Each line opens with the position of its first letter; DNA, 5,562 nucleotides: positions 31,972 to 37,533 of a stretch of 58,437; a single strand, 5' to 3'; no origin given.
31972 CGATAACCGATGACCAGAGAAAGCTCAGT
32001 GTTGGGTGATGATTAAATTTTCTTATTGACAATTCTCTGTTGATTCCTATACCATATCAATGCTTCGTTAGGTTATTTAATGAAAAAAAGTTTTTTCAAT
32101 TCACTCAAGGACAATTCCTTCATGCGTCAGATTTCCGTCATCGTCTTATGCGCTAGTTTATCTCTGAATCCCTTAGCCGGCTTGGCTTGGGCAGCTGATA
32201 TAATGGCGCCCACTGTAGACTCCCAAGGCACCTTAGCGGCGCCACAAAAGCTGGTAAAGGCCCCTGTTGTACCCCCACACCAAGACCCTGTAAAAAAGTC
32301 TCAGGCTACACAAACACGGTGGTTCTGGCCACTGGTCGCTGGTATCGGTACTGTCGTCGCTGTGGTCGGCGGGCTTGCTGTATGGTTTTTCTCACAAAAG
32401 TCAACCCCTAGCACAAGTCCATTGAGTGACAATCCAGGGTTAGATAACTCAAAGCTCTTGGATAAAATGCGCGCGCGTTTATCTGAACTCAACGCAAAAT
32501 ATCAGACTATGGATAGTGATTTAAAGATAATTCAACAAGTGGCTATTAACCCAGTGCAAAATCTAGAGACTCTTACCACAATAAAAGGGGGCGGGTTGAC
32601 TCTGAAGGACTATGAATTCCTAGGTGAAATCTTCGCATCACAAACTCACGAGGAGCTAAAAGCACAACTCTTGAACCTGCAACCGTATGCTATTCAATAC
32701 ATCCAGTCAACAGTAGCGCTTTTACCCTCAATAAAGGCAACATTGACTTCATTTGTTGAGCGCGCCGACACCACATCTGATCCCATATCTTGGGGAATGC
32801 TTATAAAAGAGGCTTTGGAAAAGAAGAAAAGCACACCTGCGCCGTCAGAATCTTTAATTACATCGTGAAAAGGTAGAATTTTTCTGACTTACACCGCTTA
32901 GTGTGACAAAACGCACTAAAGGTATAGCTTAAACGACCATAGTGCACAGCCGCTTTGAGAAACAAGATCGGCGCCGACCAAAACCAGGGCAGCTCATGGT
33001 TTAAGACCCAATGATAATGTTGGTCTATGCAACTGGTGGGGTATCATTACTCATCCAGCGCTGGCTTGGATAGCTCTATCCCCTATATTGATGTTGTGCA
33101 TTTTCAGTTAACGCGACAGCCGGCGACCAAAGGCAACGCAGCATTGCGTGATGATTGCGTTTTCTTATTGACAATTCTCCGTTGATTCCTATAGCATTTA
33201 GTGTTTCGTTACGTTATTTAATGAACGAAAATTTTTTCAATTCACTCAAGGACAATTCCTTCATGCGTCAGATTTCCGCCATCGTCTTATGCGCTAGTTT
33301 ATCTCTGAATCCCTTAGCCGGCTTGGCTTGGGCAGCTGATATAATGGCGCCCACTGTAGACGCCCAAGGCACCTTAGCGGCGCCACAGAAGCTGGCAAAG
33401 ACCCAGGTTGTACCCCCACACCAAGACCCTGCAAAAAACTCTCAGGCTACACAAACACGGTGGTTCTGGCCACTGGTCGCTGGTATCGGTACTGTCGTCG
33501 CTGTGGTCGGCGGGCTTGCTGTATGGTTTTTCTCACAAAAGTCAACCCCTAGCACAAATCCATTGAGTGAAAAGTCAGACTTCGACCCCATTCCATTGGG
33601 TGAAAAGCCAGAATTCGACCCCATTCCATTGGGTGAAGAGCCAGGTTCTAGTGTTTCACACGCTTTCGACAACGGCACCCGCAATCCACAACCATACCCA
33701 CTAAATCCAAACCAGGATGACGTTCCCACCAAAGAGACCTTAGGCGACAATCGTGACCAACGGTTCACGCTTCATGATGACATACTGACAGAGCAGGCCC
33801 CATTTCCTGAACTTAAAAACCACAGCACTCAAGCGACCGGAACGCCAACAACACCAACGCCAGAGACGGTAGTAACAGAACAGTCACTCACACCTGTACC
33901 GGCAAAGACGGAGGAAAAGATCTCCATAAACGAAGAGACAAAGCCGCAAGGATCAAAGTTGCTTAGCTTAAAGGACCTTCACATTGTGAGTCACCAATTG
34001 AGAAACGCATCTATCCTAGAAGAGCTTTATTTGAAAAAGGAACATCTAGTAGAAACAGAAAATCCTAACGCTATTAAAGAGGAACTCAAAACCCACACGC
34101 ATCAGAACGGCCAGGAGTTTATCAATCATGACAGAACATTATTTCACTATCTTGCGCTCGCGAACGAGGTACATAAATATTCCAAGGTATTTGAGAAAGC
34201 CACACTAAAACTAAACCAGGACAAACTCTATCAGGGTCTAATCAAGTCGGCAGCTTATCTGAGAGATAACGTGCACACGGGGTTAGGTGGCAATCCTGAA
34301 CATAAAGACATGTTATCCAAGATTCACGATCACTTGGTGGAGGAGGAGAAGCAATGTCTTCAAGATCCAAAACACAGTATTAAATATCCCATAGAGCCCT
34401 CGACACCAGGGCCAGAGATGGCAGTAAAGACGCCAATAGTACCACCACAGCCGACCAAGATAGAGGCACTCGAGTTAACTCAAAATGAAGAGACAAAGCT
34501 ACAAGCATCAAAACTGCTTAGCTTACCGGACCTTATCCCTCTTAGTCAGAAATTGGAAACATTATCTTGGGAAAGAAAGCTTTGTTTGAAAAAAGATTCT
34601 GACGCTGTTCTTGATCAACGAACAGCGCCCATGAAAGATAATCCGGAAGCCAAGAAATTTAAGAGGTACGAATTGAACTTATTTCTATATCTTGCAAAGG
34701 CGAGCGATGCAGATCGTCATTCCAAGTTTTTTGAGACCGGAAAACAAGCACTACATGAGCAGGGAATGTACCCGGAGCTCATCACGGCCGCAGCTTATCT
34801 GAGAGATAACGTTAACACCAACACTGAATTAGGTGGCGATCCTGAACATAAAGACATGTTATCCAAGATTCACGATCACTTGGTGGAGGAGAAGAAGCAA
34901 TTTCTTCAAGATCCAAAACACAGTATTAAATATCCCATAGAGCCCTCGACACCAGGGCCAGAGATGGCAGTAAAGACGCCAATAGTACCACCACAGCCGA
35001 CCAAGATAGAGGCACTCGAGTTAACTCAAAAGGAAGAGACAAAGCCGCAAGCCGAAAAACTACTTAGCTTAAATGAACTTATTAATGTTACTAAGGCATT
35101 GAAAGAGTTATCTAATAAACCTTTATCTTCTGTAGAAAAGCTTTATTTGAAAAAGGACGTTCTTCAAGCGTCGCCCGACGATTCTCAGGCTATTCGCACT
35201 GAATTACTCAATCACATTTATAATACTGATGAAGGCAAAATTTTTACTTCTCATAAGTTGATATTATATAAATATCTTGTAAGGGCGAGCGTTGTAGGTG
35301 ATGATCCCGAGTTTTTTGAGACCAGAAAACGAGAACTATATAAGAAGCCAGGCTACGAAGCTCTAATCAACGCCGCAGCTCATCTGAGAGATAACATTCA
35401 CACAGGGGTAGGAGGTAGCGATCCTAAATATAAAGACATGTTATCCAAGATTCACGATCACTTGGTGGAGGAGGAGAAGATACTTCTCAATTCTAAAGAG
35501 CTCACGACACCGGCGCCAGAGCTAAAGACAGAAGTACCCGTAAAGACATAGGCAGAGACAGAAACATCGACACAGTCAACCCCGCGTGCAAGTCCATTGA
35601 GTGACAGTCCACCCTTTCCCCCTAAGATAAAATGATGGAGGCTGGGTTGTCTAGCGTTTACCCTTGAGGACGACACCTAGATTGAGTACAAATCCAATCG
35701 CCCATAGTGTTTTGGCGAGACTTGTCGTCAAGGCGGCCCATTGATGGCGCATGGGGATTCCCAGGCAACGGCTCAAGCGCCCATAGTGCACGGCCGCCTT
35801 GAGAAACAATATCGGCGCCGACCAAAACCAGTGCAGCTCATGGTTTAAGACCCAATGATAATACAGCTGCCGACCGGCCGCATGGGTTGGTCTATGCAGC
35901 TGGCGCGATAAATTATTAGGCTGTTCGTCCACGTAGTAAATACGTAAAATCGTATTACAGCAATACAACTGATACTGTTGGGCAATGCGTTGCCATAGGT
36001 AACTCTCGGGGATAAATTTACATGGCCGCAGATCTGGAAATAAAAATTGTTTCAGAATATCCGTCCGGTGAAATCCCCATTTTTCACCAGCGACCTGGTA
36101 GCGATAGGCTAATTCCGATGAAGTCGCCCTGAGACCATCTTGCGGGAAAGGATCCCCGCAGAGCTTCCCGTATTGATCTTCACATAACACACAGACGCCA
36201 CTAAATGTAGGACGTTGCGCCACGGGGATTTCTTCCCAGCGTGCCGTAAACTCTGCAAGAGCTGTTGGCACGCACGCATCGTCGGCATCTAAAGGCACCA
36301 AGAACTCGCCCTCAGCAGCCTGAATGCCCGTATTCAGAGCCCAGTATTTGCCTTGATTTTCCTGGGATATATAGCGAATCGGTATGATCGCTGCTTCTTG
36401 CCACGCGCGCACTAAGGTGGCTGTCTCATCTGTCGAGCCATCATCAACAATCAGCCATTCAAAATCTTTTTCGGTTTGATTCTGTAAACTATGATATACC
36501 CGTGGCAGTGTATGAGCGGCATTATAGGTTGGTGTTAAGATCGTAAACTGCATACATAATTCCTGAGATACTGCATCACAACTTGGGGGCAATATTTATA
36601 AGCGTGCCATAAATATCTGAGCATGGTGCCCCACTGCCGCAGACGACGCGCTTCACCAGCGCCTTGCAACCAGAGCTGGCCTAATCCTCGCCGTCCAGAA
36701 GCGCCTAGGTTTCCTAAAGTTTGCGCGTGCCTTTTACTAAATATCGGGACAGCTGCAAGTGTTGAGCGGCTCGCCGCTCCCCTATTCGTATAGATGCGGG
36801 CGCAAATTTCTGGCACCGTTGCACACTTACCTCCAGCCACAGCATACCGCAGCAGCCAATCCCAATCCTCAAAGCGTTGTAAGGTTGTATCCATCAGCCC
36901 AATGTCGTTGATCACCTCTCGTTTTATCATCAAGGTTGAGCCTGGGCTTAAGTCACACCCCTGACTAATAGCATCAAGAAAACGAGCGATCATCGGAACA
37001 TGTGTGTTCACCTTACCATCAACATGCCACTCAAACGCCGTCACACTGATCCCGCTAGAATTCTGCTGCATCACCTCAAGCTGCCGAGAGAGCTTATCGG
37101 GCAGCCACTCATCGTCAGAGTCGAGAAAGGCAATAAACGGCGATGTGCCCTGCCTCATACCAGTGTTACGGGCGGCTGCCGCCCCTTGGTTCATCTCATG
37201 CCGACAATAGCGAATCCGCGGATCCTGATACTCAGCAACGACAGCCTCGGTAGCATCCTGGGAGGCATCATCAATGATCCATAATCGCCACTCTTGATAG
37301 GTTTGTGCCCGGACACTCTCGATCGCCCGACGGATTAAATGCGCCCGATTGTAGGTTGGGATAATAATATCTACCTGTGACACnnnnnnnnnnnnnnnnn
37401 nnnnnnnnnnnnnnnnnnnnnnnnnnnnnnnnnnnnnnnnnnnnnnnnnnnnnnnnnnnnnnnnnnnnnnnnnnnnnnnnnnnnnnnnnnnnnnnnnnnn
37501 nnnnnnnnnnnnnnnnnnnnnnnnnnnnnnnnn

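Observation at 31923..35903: Tandem segmental duplication caught by its junction: a GT 3' fragment abutting a cfa 3' fragment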

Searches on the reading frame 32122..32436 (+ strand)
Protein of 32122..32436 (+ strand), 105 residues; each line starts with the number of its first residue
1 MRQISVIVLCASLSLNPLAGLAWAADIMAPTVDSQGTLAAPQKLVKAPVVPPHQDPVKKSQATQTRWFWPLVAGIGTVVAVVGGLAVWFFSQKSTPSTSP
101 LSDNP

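Call 66: find_related_loci(query=A8, collection=metagenome_contigs, flank=6000)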
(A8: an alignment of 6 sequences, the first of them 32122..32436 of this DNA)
Query A8 (105 aa) in metagenome_contigs; peptide patterns used: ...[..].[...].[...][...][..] (x = any residue, [..] = any of these).
33 stretches matched a pattern, but none encodes a relative of the query by tblastn (E <= 1e-3).

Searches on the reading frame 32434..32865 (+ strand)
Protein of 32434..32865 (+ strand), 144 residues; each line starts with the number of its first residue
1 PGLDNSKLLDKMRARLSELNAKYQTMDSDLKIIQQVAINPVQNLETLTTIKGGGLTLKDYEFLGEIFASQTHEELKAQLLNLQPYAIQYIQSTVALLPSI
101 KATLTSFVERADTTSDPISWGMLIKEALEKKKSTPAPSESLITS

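Call 51: search_solved_structures(query=A4, max_evalue=10)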
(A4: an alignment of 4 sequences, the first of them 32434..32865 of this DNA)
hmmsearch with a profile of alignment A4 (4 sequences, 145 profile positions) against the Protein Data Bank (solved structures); distinct sequences matched with E-value up to 10: 2.
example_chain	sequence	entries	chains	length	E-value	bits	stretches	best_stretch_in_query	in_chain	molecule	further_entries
3mkq_B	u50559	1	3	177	0.13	15.6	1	105-132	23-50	Coatomer subunit alpha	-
4q6j_A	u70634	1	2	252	0.55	13.6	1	26-105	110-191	Lmo0131 protein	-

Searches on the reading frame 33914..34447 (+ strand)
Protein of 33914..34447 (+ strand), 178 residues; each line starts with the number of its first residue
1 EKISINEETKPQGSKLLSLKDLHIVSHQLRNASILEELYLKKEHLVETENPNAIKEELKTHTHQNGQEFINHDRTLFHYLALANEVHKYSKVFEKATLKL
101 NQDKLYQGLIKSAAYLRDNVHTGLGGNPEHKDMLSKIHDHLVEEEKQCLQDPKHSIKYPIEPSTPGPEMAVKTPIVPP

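Call 50: search_solved_structures(query=A5, max_evalue=10)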
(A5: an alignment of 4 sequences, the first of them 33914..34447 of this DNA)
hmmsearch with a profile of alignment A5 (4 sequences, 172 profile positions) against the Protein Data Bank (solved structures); distinct sequences matched with E-value up to 10: 4.
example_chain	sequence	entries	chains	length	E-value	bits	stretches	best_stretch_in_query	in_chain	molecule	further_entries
1ng6_A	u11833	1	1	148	0.2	14.8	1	24-73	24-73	Hypothetical protein yqeY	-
3cgb_A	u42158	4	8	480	0.37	13.9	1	101-142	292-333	Pyridine nucleotide-disulfide oxidoreductase, class I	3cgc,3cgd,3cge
8gn5_A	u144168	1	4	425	0.42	13.7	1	51-122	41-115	Major capsid protein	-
2xyy_A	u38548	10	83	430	1.9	11.6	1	61-122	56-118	COAT PROTEIN | P22 coat protein in procapsid shells | Major capsid protein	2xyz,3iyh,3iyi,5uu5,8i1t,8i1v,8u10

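Call 61: predict_structure(alignment_id=A5)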
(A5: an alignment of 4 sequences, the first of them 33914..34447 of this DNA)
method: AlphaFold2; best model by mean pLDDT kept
length: 178 residues; sequences in the alignment: 4
mean_pLDDT: 80.1   pTM: 0.73
mean pLDDT of the five models: 80.1, 79.9, 78.5, 77.5, 65.7
residues with pLDDT >= 90: 82; 70-90: 57; 50-70: 11; < 50: 28
segments of 3 or more residues with pLDDT < 50: 1-13, 163-177
pLDDT, mean of each block of 10 residues (from residue 1): 34 68 94 93 84 90 94 95 84 84 90 96 87 95 86 66 48 47
secondary structure, 60 per line:
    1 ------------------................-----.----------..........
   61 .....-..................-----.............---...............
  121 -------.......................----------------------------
elements in order: H19-34 H51-65 H67-84 H90-102 H106-119 H128-150

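Call 64: fold_search(model_id=the predicted structure, library=pdb)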
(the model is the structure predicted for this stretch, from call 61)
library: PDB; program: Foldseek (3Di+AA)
matches with E <= 10: 224; with E <= 0.001: 0
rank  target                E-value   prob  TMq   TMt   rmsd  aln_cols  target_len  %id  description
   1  1x8z_A                4.9e-01  0.77  0.36  0.41   6.0       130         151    9  Crystal structure of a pectin methylesterase inhibitor from Arabidopsis thaliana (released 2004-12-28)
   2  3fse_A                5.2e-01  0.21  0.24  0.14  19.5       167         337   14  Crystal structure of a two-domain protein containing dj-1/thij/pfpi-like and ferritin-like domains (ava_4496) from ana (released 2009-02-03)
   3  8d9o                  5.2e-01  0.16  0.24  0.23  11.6       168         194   14  De Novo Photosynthetic Reaction Center Protein in Apo-State (released 2022-09-28)
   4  9s9k_A                6.1e-01  0.30  0.28  0.28   7.9       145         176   12  S. islandicus CdvB (semi open) (released 2026-01-28)
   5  7m5t_MODEL_1_A        7.6e-01  0.47  0.32  0.49   6.7       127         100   11  Solution NMR structure of de novo designed protein 0515 (released 2021-12-15)
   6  9u78_A                9.4e-01  0.28  0.29  0.39   7.5       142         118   14  Single Chain Protein of De Novo Designed Helix Bundles-4EH2 with KDPV Loop (released 2025-04-09)
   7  9s9k_B                9.9e-01  0.21  0.28  0.28   8.0       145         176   13  S. islandicus CdvB (semi open) (released 2026-01-28)
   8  6v0a_D                1.0e+00  0.16  0.22  0.12  10.7       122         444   13  Crystal structure of cytochrome c nitrite reductase from the bacterium Geobacter lovleyi with bound sulfate (released 2020-06-17)
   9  1x90_A                1.2e+00  0.57  0.38  0.44   6.0       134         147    9  Crystal structure of mutant form B of a pectin methylesterase inhibitor from Arabidopsis (released 2004-12-28)
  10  5vju                  1.2e+00  0.20  0.30  0.28   8.8       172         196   12  De Novo Photosynthetic Reaction Center Protein Variant Equipped with His-Tyr H-bond, Heme B, and Cd(II) ions (released 2018-04-25)
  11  1b8d_A                1.5e+00  0.10  0.23  0.25  14.2       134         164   14  CRYSTAL STRUCTURE OF A PHYCOUROBILIN-CONTAINING PHYCOERYTHRIN (released 1999-02-18)
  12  9e0h_A                1.9e+00  0.12  0.28  0.31   9.6       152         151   11  De novo calcium channel heptamer, CalC6_3 with DHR extensions. Off target multimerization state (released 2025-10-01)
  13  7qoc_A                1.9e+00  0.11  0.24  0.23  12.9       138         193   15  Se-Met derivative structure of a small alarmone hydrolase (RelH) from Corynebacterium glutamicum (released 2022-07-13)
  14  4jek_A                1.9e+00  0.09  0.26  0.16   9.2       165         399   13  Structure of dibenzothiophene monooxygenase (DszC) from Rhodococcus erythropolis (released 2013-09-18)
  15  6gv5                  1.9e+00  0.06  0.18  0.23  14.6       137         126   17  Characterization of extracellular matrix binding protein- (Embp)-mediated Staphylococcus epidermidis adherence to fibron (released 2019-07-03)
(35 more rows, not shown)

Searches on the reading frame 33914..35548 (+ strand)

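Call 55: search_protein_families(library=pfam, proteins=[window:33914-35548:+], max_evalue=1)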
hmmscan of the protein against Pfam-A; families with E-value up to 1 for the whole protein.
window:33914-35548:+ (545 aa): 1 family
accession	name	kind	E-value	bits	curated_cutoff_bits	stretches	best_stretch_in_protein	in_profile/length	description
PF03847.19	TFIID_20kDa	-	0.11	13.4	27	0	299-326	11-36/68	Transcription initiation factor TFIID subunit A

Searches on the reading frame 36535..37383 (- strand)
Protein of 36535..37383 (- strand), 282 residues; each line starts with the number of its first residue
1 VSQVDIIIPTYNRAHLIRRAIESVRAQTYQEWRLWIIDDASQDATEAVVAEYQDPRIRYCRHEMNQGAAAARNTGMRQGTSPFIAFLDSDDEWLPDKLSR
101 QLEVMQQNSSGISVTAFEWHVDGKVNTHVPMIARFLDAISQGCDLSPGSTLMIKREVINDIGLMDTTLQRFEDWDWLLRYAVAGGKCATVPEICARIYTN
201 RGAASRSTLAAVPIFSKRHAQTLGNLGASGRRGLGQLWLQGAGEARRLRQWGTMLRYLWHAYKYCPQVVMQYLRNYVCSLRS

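Call 8: search_protein_families(library=pfam, proteins=[window:36535-37383:-], max_evalue=0.01)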
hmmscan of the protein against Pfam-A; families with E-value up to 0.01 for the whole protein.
window:36535-37383:- (282 aa): 4 families
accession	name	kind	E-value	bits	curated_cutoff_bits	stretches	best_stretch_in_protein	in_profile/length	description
PF00535.33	Glycos_transf_2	-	1.7e-39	135.9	23.3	1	6-130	2-128/168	Glycosyl transferase family 2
PF10111.15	Glyco_tranf_2_2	-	9.1e-14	52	27.3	1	6-183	2-202/276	Glycosyltransferase like family 2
PF13641.12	Glyco_tranf_2_3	-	6.3e-13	49.7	27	1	4-199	3-213/230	Glycosyltransferase like family 2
PF13704.12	Glyco_tranf_2_4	-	0.001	19.9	27.5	1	12-90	2-81/98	Glycosyl transferase family 2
